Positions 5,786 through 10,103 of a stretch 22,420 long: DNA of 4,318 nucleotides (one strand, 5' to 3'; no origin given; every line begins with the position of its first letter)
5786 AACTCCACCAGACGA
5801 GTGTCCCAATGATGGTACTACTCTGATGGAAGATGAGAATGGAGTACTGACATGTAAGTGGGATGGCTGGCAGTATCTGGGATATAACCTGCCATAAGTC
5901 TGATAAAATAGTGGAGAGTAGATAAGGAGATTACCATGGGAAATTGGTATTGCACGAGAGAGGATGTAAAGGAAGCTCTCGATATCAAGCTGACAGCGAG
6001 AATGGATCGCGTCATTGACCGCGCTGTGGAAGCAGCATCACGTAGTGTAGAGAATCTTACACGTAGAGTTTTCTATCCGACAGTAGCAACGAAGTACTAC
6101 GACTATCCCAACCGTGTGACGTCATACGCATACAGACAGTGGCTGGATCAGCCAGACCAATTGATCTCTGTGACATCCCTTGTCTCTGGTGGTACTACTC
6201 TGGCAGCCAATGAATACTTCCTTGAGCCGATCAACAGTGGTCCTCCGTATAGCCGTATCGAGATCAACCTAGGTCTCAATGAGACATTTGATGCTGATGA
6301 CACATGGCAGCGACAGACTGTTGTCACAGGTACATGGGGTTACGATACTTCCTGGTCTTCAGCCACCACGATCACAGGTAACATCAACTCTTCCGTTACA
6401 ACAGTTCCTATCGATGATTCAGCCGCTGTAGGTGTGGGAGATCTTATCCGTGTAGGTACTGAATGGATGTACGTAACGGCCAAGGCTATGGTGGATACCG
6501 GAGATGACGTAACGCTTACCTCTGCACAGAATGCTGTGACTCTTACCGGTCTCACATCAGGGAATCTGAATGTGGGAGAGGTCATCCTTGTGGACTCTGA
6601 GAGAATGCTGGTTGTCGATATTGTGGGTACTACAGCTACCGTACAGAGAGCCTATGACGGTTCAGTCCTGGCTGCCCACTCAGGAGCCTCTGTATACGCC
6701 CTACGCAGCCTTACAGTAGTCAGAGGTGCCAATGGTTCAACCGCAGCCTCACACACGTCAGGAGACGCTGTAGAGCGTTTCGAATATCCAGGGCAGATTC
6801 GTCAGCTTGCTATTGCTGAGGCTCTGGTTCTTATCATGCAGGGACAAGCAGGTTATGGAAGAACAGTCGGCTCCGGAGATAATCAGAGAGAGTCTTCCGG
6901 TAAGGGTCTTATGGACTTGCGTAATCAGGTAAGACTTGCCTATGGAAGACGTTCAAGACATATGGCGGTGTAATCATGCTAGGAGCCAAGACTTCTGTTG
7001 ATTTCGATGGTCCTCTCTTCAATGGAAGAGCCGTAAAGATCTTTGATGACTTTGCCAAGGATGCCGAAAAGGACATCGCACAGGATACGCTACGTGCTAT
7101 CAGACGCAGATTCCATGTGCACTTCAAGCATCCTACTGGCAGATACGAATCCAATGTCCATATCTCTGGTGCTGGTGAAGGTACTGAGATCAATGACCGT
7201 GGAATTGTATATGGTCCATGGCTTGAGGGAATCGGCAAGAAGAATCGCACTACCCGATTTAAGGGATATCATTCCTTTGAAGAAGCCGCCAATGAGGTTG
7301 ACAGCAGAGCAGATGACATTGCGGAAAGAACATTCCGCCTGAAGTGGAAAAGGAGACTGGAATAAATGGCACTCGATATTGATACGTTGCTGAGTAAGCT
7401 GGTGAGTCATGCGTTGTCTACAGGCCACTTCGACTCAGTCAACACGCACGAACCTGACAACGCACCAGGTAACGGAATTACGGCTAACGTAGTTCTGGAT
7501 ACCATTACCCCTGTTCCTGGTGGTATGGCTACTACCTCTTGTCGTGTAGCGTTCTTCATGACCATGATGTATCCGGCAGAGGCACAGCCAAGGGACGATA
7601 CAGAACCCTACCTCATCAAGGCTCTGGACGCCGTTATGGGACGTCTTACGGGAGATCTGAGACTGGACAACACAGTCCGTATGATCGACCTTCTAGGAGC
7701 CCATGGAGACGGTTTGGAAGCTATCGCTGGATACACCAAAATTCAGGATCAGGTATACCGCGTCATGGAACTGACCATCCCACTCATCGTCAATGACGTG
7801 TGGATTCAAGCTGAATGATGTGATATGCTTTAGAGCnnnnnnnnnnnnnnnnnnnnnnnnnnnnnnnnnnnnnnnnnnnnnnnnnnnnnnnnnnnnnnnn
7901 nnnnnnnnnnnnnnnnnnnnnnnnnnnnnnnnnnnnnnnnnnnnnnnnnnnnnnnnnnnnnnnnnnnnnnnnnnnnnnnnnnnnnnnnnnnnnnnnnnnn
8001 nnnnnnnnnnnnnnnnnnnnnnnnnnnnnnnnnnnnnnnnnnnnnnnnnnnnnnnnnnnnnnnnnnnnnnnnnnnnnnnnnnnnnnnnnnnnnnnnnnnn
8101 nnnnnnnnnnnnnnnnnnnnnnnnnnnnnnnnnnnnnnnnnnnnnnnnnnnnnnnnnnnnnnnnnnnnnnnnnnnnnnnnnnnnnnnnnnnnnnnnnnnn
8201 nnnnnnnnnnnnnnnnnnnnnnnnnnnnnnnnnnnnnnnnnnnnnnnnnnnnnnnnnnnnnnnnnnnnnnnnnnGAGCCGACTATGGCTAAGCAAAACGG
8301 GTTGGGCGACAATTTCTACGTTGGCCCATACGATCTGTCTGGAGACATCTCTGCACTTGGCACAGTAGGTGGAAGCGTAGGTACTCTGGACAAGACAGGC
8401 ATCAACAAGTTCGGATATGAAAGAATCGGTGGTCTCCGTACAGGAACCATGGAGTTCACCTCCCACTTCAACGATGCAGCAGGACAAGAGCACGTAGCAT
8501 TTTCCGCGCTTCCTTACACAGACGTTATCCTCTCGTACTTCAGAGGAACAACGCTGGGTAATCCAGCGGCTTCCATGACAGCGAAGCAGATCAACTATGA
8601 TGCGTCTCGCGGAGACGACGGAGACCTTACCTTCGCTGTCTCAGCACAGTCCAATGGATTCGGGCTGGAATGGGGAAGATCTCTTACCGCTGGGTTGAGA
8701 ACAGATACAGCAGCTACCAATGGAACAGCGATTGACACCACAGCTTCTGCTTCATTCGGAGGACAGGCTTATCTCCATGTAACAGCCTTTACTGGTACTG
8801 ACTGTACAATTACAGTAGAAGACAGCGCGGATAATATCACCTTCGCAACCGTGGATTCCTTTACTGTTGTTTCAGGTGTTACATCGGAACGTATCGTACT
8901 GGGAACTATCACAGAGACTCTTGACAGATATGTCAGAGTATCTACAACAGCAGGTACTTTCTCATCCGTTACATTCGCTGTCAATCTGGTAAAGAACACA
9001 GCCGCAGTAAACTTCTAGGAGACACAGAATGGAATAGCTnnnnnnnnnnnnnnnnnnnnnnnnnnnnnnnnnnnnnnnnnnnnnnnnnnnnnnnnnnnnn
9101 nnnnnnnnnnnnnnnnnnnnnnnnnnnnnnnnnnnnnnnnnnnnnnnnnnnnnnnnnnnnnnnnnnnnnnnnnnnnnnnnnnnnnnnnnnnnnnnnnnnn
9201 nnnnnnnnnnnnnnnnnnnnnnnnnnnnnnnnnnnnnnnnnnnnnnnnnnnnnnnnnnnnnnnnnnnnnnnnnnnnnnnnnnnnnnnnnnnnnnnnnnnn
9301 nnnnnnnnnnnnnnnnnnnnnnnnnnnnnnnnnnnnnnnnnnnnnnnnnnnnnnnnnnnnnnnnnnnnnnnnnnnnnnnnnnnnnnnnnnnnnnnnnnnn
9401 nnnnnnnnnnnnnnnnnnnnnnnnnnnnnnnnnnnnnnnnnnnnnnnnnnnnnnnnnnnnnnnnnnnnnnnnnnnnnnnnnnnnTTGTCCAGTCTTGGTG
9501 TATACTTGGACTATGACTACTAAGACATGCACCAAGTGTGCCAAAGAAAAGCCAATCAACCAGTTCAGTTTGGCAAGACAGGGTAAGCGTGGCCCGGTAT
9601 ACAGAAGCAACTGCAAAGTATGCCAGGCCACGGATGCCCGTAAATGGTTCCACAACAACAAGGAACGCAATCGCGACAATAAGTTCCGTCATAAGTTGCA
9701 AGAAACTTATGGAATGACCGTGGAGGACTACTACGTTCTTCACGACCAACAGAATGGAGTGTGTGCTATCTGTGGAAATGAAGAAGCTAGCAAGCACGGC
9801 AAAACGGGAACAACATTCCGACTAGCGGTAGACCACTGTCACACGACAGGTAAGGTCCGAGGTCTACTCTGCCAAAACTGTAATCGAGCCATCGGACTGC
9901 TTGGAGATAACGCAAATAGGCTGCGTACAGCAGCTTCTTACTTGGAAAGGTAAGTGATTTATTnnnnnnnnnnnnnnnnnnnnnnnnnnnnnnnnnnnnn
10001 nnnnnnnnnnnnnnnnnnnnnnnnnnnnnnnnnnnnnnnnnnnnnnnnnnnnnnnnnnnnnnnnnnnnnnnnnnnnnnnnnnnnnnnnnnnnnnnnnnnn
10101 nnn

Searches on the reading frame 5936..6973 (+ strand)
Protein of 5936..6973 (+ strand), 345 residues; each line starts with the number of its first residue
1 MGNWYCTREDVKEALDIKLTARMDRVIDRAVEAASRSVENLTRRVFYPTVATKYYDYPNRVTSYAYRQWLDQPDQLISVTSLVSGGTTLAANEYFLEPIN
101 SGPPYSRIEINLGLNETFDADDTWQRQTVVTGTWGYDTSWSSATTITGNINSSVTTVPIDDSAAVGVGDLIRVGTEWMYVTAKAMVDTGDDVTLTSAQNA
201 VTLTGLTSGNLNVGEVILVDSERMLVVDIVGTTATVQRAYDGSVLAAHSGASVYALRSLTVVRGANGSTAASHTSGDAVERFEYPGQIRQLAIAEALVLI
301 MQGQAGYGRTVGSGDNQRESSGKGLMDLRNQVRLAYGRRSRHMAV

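Call 12: search_protein_families(library=phrogs, proteins=[window:5936-6973:+], max_evalue=0.001)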
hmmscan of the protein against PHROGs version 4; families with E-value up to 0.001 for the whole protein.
window:5936-6973:+ (345 aa): 1 family
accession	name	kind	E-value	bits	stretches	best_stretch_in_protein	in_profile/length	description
phrog_442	-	connector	5.7e-09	36.7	1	5-138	87-205/270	head-tail adaptor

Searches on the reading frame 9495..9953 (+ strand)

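Call 64: search_protein_families(library=pfam, proteins=[window:9495-9953:+], max_evalue=0.01)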
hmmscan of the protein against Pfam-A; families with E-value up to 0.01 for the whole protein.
window:9495-9953:+ (152 aa): 1 family
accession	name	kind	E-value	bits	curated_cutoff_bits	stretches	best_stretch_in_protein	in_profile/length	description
PF02945.21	Endonuclease_7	-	8.8e-23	80.5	23.6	1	66-151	2-81/82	Recombination endonuclease VII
